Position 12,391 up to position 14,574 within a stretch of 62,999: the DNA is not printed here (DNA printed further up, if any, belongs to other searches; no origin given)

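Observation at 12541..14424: WbdD-like methyltransferase-kinase fusion: possible methyl-phosphate chain-terminating cap outside an ABC-transporter pathway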

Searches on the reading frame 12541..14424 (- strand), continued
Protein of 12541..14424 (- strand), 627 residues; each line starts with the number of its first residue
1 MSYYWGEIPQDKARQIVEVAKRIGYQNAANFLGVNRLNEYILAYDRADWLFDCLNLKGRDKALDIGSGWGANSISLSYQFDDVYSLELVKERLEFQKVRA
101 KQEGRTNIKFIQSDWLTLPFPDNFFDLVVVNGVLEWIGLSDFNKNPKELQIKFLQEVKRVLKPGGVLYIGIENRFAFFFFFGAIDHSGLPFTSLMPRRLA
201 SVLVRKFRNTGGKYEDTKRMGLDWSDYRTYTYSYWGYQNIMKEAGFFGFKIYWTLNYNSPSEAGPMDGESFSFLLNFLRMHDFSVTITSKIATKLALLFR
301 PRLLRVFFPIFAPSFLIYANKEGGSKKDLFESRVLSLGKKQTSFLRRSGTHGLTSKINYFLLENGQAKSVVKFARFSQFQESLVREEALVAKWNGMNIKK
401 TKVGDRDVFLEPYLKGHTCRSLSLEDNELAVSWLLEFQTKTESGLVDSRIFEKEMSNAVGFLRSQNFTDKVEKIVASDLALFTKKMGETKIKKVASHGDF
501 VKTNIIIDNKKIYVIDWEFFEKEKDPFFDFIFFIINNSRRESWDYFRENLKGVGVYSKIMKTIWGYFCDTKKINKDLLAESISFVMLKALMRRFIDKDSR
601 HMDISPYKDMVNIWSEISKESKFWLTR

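Call 7: find_homologous_proteins(query=window:12541-14424:-, max_evalue=0.001)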
Query window:12541-14424:- (627 aa): 735 proteins with E <= 0.001 among 8000 candidates; the best 120 are listed.
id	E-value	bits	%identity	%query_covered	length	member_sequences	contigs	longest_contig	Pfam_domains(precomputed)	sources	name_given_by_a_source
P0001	0.0e+0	1427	100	100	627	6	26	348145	PF13847.13,PF13489.13,PF02353.27,PF13649.13,PF01209.25,PF08241.19,PF08242.19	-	-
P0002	0.0e+0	1260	87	100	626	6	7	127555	PF13847.13,PF13489.13,PF02353.27,PF05175.21,PF13649.13,PF01209.25,PF08241.19,PF08242.19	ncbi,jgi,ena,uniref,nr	ncbi:hypothetical protein A2961_01045 [Candidatus Woesebacteria bacterium RIFCSPLOWO2_01_FULL_39_21]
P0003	2.4e-189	649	49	99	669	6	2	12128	PF13847.13,PF13489.13,PF05175.21,PF13649.13,PF01209.25,PF08241.19,PF08242.19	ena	-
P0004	2.9e-187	642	48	100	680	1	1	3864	PF13847.13,PF13649.13,PF01209.25,PF08241.19,PF08242.19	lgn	-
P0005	2.5e-186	639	46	99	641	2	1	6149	PF13847.13,PF13489.13,PF02353.27,PF05175.21,PF13649.13,PF01209.25,PF08241.19,PF08242.19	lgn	-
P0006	1.7e-185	636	49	99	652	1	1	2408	PF13847.13,PF13489.13,PF05175.21,PF13649.13,PF01209.25,PF08241.19,PF08242.19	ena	-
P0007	2.8e-185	636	46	99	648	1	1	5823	PF13847.13,PF02353.27,PF05175.21,PF13649.13,PF01209.25,PF08241.19,PF08242.19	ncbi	-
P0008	1.6e-184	633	48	100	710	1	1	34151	PF13847.13,PF13489.13,PF02353.27,PF05175.21,PF13649.13,PF01209.25,PF08241.19,PF08242.19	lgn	-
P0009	9.8e-184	631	48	100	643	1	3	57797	PF13847.13,PF00398.27,PF13489.13,PF02353.27,PF13649.13,PF01209.25,PF08241.19,PF08242.19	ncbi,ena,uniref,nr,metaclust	ncbi:MAG: Type 11 methyltransferase [Candidatus Woesebacteria bacterium GW2011_GWB1_38_5b]|uniref:Ty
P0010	2.6e-183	629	46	100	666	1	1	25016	PF13847.13,PF13489.13,PF13649.13,PF01209.25,PF08241.19,PF08242.19,PF01636.30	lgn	-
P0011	3.0e-183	629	45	100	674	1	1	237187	PF13847.13,PF13489.13,PF13649.13,PF01209.25,PF08241.19,PF08242.19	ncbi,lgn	-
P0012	3.6e-178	612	46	100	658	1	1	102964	PF13847.13,PF13649.13,PF01209.25,PF08241.19,PF08242.19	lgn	-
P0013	7.0e-167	575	44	98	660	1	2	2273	PF13847.13,PF13489.13,PF02353.27,PF05175.21,PF13649.13,PF01209.25,PF08241.19,PF08242.19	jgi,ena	-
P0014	1.2e-165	571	42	99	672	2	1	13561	PF13847.13,PF13489.13,PF02353.27,PF13649.13,PF01209.25,PF08241.19,PF08242.19,PF01636.30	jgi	-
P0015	1.9e-163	564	44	98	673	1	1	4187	PF13847.13,PF13649.13,PF01209.25,PF08241.19,PF08242.19,PF01636.30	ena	-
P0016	2.7e-162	560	42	99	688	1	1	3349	PF13847.13,PF02353.27,PF13649.13,PF01209.25,PF08241.19,PF08242.19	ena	-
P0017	2.7e-160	553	42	100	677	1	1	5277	PF13847.13,PF02353.27,PF05175.21,PF13649.13,PF08241.19,PF08242.19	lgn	-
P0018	8.1e-158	545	43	100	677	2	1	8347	PF13847.13,PF02353.27,PF05175.21,PF13649.13,PF01209.25,PF08241.19,PF08242.19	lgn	-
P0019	2.5e-157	543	42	98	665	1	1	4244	PF13847.13,PF02353.27,PF05175.21,PF13649.13,PF01209.25,PF08241.19,PF08242.19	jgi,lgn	-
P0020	8.2e-157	542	41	98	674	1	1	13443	PF13847.13,PF02353.27,PF05175.21,PF13649.13,PF01209.25,PF08241.19,PF08242.19,PF01636.30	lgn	-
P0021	8.1e-156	538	42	98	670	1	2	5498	PF13847.13,PF13489.13,PF13649.13,PF08241.19,PF08242.19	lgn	-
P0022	9.7e-156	538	41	98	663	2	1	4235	PF13847.13,PF13649.13,PF08241.19,PF08242.19,PF01636.30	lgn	-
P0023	4.5e-155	536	41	98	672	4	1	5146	PF13847.13,PF13489.13,PF02353.27,PF13649.13,PF01209.25,PF08241.19,PF08242.19,PF01636.30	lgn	-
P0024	1.2e-154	535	41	100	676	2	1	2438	PF13847.13,PF13489.13,PF02353.27,PF05175.21,PF13649.13,PF01209.25,PF08241.19,PF08242.19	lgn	-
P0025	2.3e-153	530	42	99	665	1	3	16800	PF13847.13,PF13649.13,PF01209.25,PF08241.19,PF08242.19,PF01636.30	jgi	-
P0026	5.6e-153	529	42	98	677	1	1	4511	PF13847.13,PF13489.13,PF05175.21,PF13649.13,PF01209.25,PF08241.19,PF08242.19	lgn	-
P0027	1.4e-152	528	41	99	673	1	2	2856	PF13847.13,PF05175.21,PF13649.13,PF08241.19,PF08242.19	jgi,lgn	-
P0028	6.2e-148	512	40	99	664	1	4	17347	PF13847.13,PF05175.21,PF13649.13,PF01209.25,PF08241.19,PF08242.19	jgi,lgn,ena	-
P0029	1.1e-147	512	40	98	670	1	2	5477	PF13847.13,PF13649.13,PF01209.25,PF08241.19,PF08242.19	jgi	jgi:ubiquinone/menaquinone biosynthesis C-methylase UbiE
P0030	1.5e-145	504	41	94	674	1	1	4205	PF13847.13,PF13649.13,PF01209.25,PF08241.19,PF08242.19,PF01636.30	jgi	jgi:SAM-dependent methyltransferase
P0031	1.9e-145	504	40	98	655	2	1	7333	PF13847.13,PF13489.13,PF05175.21,PF13649.13,PF01209.25,PF08241.19,PF08242.19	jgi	jgi:ubiquinone/menaquinone biosynthesis C-methylase UbiE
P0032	3.9e-145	503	43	87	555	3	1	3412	PF13847.13,PF13649.13,PF08241.19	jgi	jgi:SAM-dependent methyltransferase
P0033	4.3e-145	503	40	98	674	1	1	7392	PF13847.13,PF13649.13,PF01209.25,PF08241.19,PF08242.19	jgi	jgi:ubiquinone/menaquinone biosynthesis C-methylase UbiE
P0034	5.5e-144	499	38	99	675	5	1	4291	PF13847.13,PF05175.21,PF13649.13,PF01209.25,PF08241.19,PF08242.19,PF01636.30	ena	-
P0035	1.5e-143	498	39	99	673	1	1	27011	PF13847.13,PF13649.13,PF01209.25,PF08241.19,PF08242.19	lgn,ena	-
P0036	7.6e-143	496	40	98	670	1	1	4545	PF13847.13,PF02353.27,PF13649.13,PF01209.25,PF08241.19,PF08242.19,PF01636.30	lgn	-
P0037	1.8e-142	494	40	94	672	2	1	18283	PF13847.13,PF02353.27,PF13649.13,PF01209.25,PF08241.19,PF08242.19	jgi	jgi:ubiquinone/menaquinone biosynthesis C-methylase UbiE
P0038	3.4e-142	493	38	98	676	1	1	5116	PF13847.13,PF05175.21,PF13649.13,PF03966.23,PF08241.19,PF08242.19,PF01636.30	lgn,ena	-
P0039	4.4e-142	493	41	96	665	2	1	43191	PF13847.13,PF02353.27,PF13649.13,PF01209.25,PF08241.19,PF08242.19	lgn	-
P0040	3.6e-141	490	40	96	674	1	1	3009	PF13847.13,PF13489.13,PF13649.13,PF08241.19,PF08242.19,PF01636.30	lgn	-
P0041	3.9e-139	483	39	98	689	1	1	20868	PF13847.13,PF05175.21,PF13649.13,PF08241.19,PF08242.19,PF01636.30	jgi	jgi:ubiquinone/menaquinone biosynthesis C-methylase UbiE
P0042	1.9e-138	481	39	99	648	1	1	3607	PF13847.13,PF13489.13,PF13649.13,PF01209.25,PF08241.19,PF08242.19,PF01636.30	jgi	jgi:ubiquinone/menaquinone biosynthesis C-methylase UbiE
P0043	4.8e-136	473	38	98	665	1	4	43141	PF13847.13,PF13489.13,PF13649.13,PF03966.23,PF08241.19,PF08242.19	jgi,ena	jgi:ubiquinone/menaquinone biosynthesis C-methylase UbiE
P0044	8.0e-136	472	38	99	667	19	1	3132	PF13847.13,PF13649.13,PF08241.19,PF08242.19,PF01636.30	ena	-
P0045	5.9e-135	469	40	98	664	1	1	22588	PF13847.13,PF13649.13,PF01209.25,PF08241.19,PF08242.19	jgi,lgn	-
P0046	5.2e-133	463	38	98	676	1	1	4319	PF13847.13,PF13489.13,PF02353.27,PF13649.13,PF01209.25,PF08241.19,PF08242.19,PF01636.30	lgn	-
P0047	5.4e-133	463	39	96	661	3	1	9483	PF13847.13,PF02353.27,PF13649.13,PF01209.25,PF08241.19,PF08242.19,PF01636.30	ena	-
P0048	1.2e-132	462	39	98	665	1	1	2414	PF13847.13,PF13489.13,PF02353.27,PF13649.13,PF01209.25,PF08241.19,PF08242.19,PF01636.30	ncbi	-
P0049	1.7e-132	461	39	96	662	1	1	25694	PF13847.13,PF13489.13,PF13649.13,PF01209.25,PF08241.19,PF08242.19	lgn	-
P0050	2.3e-130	454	37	99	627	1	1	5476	PF13847.13,PF13649.13,PF01209.25,PF08241.19,PF08242.19,PF01636.30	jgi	jgi:SAM-dependent methyltransferase/thiamine kinase-like enzyme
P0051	2.3e-129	451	38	97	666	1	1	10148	PF13847.13,PF02353.27,PF13649.13,PF01209.25,PF08241.19,PF08242.19,PF01636.30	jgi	jgi:ubiquinone/menaquinone biosynthesis C-methylase UbiE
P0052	5.3e-126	440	38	96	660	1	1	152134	PF13847.13,PF05175.21,PF13649.13,PF01209.25,PF08241.19,PF08242.19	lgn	-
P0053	1.2e-123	432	35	99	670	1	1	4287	PF13847.13,PF13649.13,PF01209.25,PF08241.19,PF08242.19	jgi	jgi:ubiquinone/menaquinone biosynthesis C-methylase UbiE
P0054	1.3e-122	429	36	98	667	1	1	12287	PF13847.13,PF13649.13,PF08241.19,PF08242.19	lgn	-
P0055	6.9e-121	423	36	98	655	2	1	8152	PF13847.13,PF13649.13,PF08241.19,PF08242.19,PF01636.30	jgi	-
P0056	6.0e-115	403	37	97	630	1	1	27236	PF13847.13,PF13649.13,PF01209.25,PF08241.19,PF08242.19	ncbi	-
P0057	2.6e-112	395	37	98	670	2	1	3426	PF13847.13,PF05175.21,PF13649.13,PF08241.19,PF08242.19,PF01636.30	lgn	-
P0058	4.0e-112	394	36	97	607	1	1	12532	PF13847.13,PF13489.13,PF05175.21,PF13649.13,PF01209.25,PF08241.19,PF08242.19,PF01636.30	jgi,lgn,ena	-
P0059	7.2e-107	377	45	66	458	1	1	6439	PF13847.13,PF13489.13,PF13649.13,PF01209.25,PF08241.19,PF08242.19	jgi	jgi:ubiquinone/menaquinone biosynthesis C-methylase UbiE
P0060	1.3e-105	373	36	97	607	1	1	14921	PF13847.13,PF13649.13,PF08241.19,PF08242.19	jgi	jgi:SAM-dependent methyltransferase/thiamine kinase-like enzyme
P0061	2.5e-103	365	34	100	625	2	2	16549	PF13847.13,PF13489.13,PF05175.21,PF13649.13,PF01209.25,PF08241.19,PF08242.19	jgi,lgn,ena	-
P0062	1.8e-102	362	35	97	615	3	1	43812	PF13847.13,PF05175.21,PF13649.13,PF01209.25,PF08241.19,PF08242.19,PF01636.30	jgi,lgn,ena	jgi:ubiquinone/menaquinone biosynthesis C-methylase UbiE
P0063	2.0e-100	355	35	94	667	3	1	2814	PF13847.13,PF02353.27,PF13649.13,PF08241.19,PF08242.19,PF01636.30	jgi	jgi:ubiquinone/menaquinone biosynthesis C-methylase UbiE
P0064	9.0e-99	350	33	98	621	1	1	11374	PF13847.13,PF05175.21,PF13649.13,PF08241.19,PF08242.19,PF01636.30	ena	-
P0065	7.7e-97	344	33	99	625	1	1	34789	PF13847.13,PF13489.13,PF13649.13,PF08241.19,PF08242.19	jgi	jgi:SAM-dependent methyltransferase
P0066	1.7e-95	339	35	98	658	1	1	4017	PF13847.13,PF13489.13,PF13649.13,PF08241.19,PF08242.19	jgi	jgi:SAM-dependent methyltransferase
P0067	3.9e-95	338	34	94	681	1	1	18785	PF13847.13,PF13649.13,PF19974.6,PF08241.19,PF08242.19,PF01636.30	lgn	-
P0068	7.7e-95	337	34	94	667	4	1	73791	PF13847.13,PF13649.13,PF19974.6,PF08241.19,PF08242.19,PF01636.30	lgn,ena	-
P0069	8.1e-94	334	34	94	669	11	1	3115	PF13847.13,PF02353.27,PF13649.13,PF08241.19,PF08242.19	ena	-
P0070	1.2e-92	330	32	99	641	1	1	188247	PF13847.13,PF05175.21,PF13649.13,PF01209.25,PF08241.19,PF08242.19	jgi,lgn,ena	-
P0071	3.2e-92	328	36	84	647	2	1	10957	PF13847.13,PF13489.13,PF13649.13,PF03966.23,PF08241.19,PF08242.19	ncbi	ncbi:MAG: methyltransferase domain-containing protein [Candidatus Acidiferrales bacterium]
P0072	1.1e-91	327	35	97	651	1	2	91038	PF13847.13,PF13649.13,PF08241.19,PF08242.19,PF01636.30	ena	-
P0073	1.4e-91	326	32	99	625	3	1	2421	PF13847.13,PF13649.13,PF08241.19,PF08242.19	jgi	jgi:SAM-dependent methyltransferase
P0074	9.5e-91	323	35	94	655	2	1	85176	PF13847.13,PF05175.21,PF13649.13,PF01209.25,PF08241.19,PF08242.19,PF01636.30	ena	-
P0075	1.4e-90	323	34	98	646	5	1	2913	PF13847.13,PF13649.13,PF08241.19,PF08242.19,PF01636.30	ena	-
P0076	4.5e-90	321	32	99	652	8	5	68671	PF13847.13,PF13489.13,PF05175.21,PF13649.13,PF01209.25,PF08241.19,PF08242.19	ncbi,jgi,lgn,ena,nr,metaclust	ncbi:MAG: hypothetical protein AUG16_00770 [Thaumarchaeota archaeon 13_1_20CM_2_39_20]|nr:MAG: hypot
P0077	2.4e-89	319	33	94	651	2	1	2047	PF13847.13,PF13649.13,PF01209.25,PF08241.19,PF08242.19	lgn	-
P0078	4.4e-89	318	36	83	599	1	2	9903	PF13847.13,PF13489.13,PF13649.13,PF02958.27,PF01209.25,PF08241.19,PF08242.19,PF01636.30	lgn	-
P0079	8.0e-89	317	32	98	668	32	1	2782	PF13847.13,PF13489.13,PF13649.13,PF01209.25,PF08241.19,PF08242.19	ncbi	-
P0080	2.0e-87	312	35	89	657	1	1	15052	PF13847.13,PF05175.21,PF13649.13,PF19974.6,PF08241.19,PF08242.19,PF01636.30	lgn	-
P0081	2.1e-87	312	33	97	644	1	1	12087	PF13847.13,PF13489.13,PF13649.13,PF08241.19,PF08242.19,PF01636.30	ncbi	-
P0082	2.4e-87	312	34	98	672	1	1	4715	PF13847.13,PF13489.13,PF13649.13,PF08241.19,PF08242.19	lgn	-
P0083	2.9e-87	312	33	98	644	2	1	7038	PF13847.13,PF13489.13,PF05175.21,PF13649.13,PF01209.25,PF08241.19,PF08242.19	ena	-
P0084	4.7e-86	308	34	98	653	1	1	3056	PF13847.13,PF13489.13,PF13649.13,PF01209.25,PF08241.19,PF08242.19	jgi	jgi:SAM-dependent methyltransferase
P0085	8.9e-86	307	34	97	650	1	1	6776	PF13847.13,PF13489.13,PF13649.13,PF08241.19,PF08242.19,PF01636.30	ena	-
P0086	1.0e-85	307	35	94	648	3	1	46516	PF13847.13,PF13649.13,PF08241.19,PF08242.19,PF01636.30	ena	-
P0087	3.9e-85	305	35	86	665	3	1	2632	PF13847.13,PF05175.21,PF13649.13,PF08241.19,PF08242.19,PF01636.30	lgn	-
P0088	6.6e-85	304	36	86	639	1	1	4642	PF13847.13,PF13649.13,PF01209.25,PF08241.19,PF08242.19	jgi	jgi:SAM-dependent methyltransferase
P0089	1.1e-84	303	35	85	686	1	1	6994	PF13847.13,PF13649.13,PF08241.19,PF08242.19,PF01636.30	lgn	-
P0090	6.3e-84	301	32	94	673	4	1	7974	PF13847.13,PF13649.13,PF08241.19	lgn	-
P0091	1.2e-83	300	34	90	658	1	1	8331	PF13847.13,PF05175.21,PF13649.13,PF08241.19,PF08242.19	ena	-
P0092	5.1e-83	298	31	94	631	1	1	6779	PF13847.13,PF13489.13,PF05175.21,PF13649.13,PF08241.19,PF08242.19,PF01636.30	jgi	jgi:SAM-dependent methyltransferase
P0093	9.0e-83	297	32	98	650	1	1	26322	PF13847.13,PF13489.13,PF13649.13,PF01633.27,PF08241.19,PF08242.19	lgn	-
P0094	1.5e-82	296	35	86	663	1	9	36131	PF13847.13,PF13649.13,PF08241.19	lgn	-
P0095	1.5e-82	296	34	85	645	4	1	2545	PF13847.13,PF13649.13,PF08241.19,PF08242.19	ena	-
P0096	2.3e-82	296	36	82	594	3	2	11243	PF13847.13,PF13649.13,PF08241.19,PF08242.19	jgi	jgi:ubiquinone/menaquinone biosynthesis C-methylase UbiE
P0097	6.7e-82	294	34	94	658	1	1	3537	PF13847.13,PF13649.13,PF01209.25,PF08241.19,PF08242.19,PF01636.30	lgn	-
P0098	1.8e-81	293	31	85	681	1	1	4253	PF13847.13,PF13489.13,PF13649.13,PF01209.25,PF08241.19,PF08242.19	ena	-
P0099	2.1e-81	293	33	94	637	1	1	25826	PF13847.13,PF13649.13,PF08241.19,PF08242.19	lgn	-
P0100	1.0e-80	290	33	86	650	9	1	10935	PF13847.13,PF13649.13,PF08241.19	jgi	jgi:ubiquinone/menaquinone biosynthesis C-methylase UbiE/uncharacterized protein YbaR (Trm112 family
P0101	4.9e-80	288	34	89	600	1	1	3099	PF13847.13,PF13489.13,PF13649.13,PF08241.19,PF08242.19,PF01636.30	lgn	-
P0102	1.3e-79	287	33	98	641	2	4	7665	PF13847.13,PF05175.21,PF13649.13,PF01209.25,PF08241.19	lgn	-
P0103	3.5e-78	282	34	86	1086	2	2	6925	PF13847.13,PF13489.13,PF01943.23,PF05175.21,PF13649.13,PF13440.12,PF01209.25,PF08241.19,PF08242.19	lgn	-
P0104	9.7e-78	281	34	86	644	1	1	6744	PF13847.13,PF13489.13,PF13649.13,PF01209.25,PF08241.19,PF08242.19,PF01636.30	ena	-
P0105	1.7e-77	280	35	84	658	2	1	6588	PF13847.13,PF13649.13,PF08241.19,PF01636.30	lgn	-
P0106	2.2e-76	276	33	97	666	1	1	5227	PF13847.13,PF13649.13,PF01209.25,PF08241.19,PF08242.19,PF01636.30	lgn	-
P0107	4.7e-76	275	35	85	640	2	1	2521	PF13847.13,PF13649.13,PF01209.25,PF08241.19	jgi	-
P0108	3.2e-75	272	35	84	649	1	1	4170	PF13847.13,PF13649.13,PF01209.25,PF08241.19,PF08242.19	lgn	-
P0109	1.3e-74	270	36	74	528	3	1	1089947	PF13847.13,PF13489.13,PF13649.13,PF01209.25,PF08241.19,PF08242.19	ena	-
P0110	1.4e-74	270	35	85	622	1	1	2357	PF13847.13,PF13649.13,PF08241.19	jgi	-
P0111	1.7e-74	270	34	86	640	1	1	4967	PF13847.13,PF13649.13,PF08241.19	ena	-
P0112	2.5e-74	269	34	87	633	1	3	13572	PF13847.13,PF13649.13,PF08241.19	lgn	-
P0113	3.3e-74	269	35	87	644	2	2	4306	PF13847.13,PF13649.13,PF01209.25,PF08241.19,PF08242.19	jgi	-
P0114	6.1e-74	268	39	60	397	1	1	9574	PF13847.13,PF13649.13,PF08241.19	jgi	-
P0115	1.8e-73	266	34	84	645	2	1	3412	PF13847.13,PF13649.13,PF01633.27,PF08241.19,PF01636.30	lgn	-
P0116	2.2e-73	266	35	84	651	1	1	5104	PF13847.13,PF13649.13,PF01209.25,PF08241.19,PF08242.19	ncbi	-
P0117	2.6e-73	266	43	51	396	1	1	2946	PF13847.13,PF13489.13,PF13649.13,PF08241.19,PF08242.19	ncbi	ncbi:MAG: class I SAM-dependent methyltransferase, partial [Nitrososphaeraceae archaeon]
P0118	2.7e-72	263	31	95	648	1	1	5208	PF13847.13,PF13649.13,PF08241.19,PF08242.19,PF01636.30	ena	-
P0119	3.6e-72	262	30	91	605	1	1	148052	PF13847.13,PF13489.13,PF05175.21,PF13649.13,PF08241.19,PF08242.19,PF01636.30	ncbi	-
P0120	5.2e-72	262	33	86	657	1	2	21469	PF13847.13,PF13649.13,PF08241.19,PF08242.19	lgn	-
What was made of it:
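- On APH / choline kinase family (PF01636 clan, protein-kinase-like): 47 of the 120 best homologues carry a precomputed PF01636 hit (call 7).
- Two homologues carry a Pfam Choline_kinase hit (call 7).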

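Call 10: search_solved_structures(query=A1, max_evalue=10, show_alignments=0)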
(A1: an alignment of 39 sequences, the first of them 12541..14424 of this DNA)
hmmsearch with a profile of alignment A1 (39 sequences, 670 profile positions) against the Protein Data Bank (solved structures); distinct sequences matched with E-value up to 10: 133 (the best 60 are shown).
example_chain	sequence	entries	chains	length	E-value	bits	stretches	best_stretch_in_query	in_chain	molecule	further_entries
1xxl_A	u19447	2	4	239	2.1e-12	49.5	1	101-175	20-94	YcgJ protein | ycgJ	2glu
3dlc_A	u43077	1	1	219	1.8e-10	43.1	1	104-214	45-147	Putative S-adenosyl-L-methionine-dependent Methyltransferase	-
3mgg_A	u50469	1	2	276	1.5e-09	40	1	105-213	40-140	Methyltransferase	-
4r77_B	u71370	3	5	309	6.5e-09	37.9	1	495-598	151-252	Choline kinase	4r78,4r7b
1vl5_A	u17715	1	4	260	2.7e-07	32.6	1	94-212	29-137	unknown conserved protein BH2331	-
5wp5_A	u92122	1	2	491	4.1e-07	32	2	103-178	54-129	Phosphomethylethanolamine N-methyltransferase 2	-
1ve3_A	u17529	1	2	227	4.9e-07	31.7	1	101-210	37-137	hypothetical protein PH0226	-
5doo_A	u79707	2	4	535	8.8e-07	30.9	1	103-213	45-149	protein lysine methyltransferase 2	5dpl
3l8d_A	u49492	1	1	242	3.8e-06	28.8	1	101-213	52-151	Methyltransferase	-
1p91_A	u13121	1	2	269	7.3e-06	27.8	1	4-173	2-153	Ribosomal RNA large subunit methyltransferase A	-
3bus_A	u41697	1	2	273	2.1e-05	26.3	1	95-211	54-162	Methyltransferase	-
8v3v_A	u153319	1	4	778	4.4e-05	25.3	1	496-620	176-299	Acyl-Coenzyme A dehydrogenase family, member 11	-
8gdu_A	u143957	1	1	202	8.3e-05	24.4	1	104-212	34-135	Methyltransferase domain-containing protein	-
6uv6_A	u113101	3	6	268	9.7e-05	24.1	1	102-213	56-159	D-glucose O-methyltransferase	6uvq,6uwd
6mro_A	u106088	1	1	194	0.00016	23.4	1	104-210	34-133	methyl transferase from Methanosarcina acetivorans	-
4iv8_A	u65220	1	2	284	0.00039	22.2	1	101-211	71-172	Phosphoethanolamine N-methyltransferase,putative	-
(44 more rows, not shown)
